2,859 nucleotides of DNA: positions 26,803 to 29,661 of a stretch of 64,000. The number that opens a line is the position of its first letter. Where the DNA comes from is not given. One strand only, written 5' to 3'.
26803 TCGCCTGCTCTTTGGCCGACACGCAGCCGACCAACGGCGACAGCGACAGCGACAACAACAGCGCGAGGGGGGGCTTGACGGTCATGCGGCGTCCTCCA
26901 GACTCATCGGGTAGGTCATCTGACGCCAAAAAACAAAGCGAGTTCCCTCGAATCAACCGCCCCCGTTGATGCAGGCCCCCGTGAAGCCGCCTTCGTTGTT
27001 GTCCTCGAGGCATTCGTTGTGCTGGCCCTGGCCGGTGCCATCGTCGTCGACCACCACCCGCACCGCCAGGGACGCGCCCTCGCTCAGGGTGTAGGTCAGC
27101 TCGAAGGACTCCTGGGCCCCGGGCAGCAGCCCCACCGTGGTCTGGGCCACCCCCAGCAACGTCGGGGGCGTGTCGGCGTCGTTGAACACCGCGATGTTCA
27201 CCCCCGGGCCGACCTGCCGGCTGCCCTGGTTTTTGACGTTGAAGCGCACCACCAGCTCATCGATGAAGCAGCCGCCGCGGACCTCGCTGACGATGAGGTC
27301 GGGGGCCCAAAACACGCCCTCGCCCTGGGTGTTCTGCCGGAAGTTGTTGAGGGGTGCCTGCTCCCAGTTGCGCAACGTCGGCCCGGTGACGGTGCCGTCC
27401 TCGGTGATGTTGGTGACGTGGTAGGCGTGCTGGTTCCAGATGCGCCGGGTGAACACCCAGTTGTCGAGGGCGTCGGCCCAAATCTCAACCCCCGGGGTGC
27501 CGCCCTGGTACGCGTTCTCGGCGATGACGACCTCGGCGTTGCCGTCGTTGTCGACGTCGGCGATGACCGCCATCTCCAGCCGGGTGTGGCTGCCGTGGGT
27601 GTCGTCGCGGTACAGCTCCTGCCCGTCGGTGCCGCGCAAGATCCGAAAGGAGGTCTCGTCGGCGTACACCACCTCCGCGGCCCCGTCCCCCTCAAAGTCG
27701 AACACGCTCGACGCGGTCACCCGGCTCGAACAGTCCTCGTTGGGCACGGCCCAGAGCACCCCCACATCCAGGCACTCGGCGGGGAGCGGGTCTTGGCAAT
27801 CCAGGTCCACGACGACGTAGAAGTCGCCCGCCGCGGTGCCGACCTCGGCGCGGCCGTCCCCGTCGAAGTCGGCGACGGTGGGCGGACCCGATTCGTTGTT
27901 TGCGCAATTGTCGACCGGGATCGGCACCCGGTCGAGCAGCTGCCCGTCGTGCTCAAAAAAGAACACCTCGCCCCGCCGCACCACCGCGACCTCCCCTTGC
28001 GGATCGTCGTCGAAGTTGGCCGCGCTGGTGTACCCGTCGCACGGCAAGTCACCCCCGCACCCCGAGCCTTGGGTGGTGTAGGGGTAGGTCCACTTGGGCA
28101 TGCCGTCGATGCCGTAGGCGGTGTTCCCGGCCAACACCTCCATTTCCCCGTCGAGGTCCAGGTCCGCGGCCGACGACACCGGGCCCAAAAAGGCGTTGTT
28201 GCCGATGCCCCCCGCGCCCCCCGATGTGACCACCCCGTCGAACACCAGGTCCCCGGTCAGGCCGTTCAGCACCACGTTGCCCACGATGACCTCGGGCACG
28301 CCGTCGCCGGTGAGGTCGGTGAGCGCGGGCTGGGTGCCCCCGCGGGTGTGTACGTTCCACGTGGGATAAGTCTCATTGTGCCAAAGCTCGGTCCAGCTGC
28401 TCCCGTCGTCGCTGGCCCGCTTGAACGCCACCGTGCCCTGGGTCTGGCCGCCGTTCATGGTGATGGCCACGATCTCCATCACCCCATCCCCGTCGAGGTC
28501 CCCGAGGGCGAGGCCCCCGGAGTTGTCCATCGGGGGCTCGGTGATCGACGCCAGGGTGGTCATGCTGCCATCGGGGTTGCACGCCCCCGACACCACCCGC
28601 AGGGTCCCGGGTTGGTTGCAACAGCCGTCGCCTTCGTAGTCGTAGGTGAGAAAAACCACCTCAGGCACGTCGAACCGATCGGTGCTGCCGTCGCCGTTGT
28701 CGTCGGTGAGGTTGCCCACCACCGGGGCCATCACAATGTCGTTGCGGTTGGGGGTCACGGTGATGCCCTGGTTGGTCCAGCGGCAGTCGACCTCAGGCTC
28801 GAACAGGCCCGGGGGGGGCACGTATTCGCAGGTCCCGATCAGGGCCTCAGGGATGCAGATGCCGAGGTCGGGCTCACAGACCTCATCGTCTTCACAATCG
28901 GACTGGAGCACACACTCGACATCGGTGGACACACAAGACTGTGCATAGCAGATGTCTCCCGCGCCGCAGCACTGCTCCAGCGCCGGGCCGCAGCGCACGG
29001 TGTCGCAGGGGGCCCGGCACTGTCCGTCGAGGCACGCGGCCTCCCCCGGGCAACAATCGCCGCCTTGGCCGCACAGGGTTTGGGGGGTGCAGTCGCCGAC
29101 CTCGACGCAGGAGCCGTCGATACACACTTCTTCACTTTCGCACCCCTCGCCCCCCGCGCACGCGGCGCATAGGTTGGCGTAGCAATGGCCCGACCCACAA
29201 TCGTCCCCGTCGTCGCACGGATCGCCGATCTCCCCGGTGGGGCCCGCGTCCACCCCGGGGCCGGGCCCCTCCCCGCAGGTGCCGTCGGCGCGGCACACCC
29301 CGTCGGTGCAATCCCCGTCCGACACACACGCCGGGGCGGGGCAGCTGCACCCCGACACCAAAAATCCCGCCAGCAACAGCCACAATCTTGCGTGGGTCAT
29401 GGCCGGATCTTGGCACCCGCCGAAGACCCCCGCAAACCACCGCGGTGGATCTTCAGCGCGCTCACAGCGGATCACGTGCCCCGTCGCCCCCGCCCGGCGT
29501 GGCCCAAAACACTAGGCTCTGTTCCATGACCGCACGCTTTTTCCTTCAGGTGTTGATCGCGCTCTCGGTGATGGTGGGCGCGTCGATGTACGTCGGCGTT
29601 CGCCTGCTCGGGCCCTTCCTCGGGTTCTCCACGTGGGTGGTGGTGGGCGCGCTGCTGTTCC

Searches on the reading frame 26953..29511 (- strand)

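Call 46: search_protein_families(library=pfam, proteins=[window:26953-29511:-], max_evalue=10)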
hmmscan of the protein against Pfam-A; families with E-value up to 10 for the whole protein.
window:26953-29511:- (852 aa): 4 families
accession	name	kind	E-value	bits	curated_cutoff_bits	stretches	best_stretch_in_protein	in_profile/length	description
PF13517.12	FG-GAP_3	-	2.2e-18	67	26.9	5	605-663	1-61/61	FG-GAP-like repeat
PF01839.29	FG-GAP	-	3.1e-10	40.1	22.1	5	334-361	5-34/37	FG-GAP repeat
PF07705.17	CARDB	-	0.00021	21.9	22.7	1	737-839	2-97/101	CARDB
PF21348.3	RGL11_C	-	0.89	8.7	27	1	519-563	66-110/490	Rhamnogalacturonan lyase family 11, C-terminal domain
